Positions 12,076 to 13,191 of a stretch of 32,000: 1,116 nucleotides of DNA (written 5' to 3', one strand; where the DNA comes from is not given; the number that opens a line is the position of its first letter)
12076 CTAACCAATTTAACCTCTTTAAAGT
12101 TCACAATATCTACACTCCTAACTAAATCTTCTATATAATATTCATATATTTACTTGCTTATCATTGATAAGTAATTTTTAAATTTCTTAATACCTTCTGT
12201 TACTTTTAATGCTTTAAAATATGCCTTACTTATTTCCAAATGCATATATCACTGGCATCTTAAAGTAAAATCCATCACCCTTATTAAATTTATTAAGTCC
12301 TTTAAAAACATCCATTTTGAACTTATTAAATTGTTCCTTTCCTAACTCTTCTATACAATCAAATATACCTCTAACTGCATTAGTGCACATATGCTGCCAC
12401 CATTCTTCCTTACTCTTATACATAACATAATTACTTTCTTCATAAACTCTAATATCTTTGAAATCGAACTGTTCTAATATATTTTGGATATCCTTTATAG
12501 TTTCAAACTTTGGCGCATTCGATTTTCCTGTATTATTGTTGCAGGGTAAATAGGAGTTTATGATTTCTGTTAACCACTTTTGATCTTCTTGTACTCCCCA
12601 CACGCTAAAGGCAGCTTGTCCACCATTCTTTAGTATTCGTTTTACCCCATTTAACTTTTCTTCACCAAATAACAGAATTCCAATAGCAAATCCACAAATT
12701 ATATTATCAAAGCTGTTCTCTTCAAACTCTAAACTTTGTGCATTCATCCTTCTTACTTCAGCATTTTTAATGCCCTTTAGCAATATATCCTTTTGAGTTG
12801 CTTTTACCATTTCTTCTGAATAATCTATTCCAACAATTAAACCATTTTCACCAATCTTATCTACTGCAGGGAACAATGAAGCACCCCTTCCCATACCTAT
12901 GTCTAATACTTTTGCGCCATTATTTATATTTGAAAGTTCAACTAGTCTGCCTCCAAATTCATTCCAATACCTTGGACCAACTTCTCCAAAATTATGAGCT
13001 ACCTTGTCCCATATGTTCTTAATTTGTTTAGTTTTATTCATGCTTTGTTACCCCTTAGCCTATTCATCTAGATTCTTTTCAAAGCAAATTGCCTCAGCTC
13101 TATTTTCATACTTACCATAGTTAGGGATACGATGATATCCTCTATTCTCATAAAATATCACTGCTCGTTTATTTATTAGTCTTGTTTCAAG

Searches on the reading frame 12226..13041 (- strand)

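Call 57: search_protein_families(library=pfam, proteins=[window:12226-13041:-], max_evalue=0.00001)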
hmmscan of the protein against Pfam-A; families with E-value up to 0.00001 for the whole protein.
window:12226-13041:- (271 aa): 7 families
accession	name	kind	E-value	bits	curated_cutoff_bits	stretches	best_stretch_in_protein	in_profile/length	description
PF13847.12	Methyltransf_31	-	2.6e-16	60.1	27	1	40-149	2-113/145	Methyltransferase domain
PF01209.24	Ubie_methyltran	-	2.1e-15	57.2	20.1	1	24-143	33-149/233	ubiE/COQ5 methyltransferase family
PF13649.12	Methyltransf_25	-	7.6e-15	55.8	27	1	45-141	1-97/97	Methyltransferase domain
PF08241.18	Methyltransf_11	-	8.5e-13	49.2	21.2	1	46-145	1-95/95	Methyltransferase domain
PF13489.12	Methyltransf_23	-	2.9e-09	37.3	27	1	36-197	16-162/164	Methyltransferase domain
PF08242.18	Methyltransf_12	-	1.1e-08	36.1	30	1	46-141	1-96/98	Methyltransferase domain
PF01135.25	PCMT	-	4.8e-07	30.2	20.3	1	33-117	65-149/210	Protein-L-isoaspartate(D-aspartate) O-methyltransferase (PCMT)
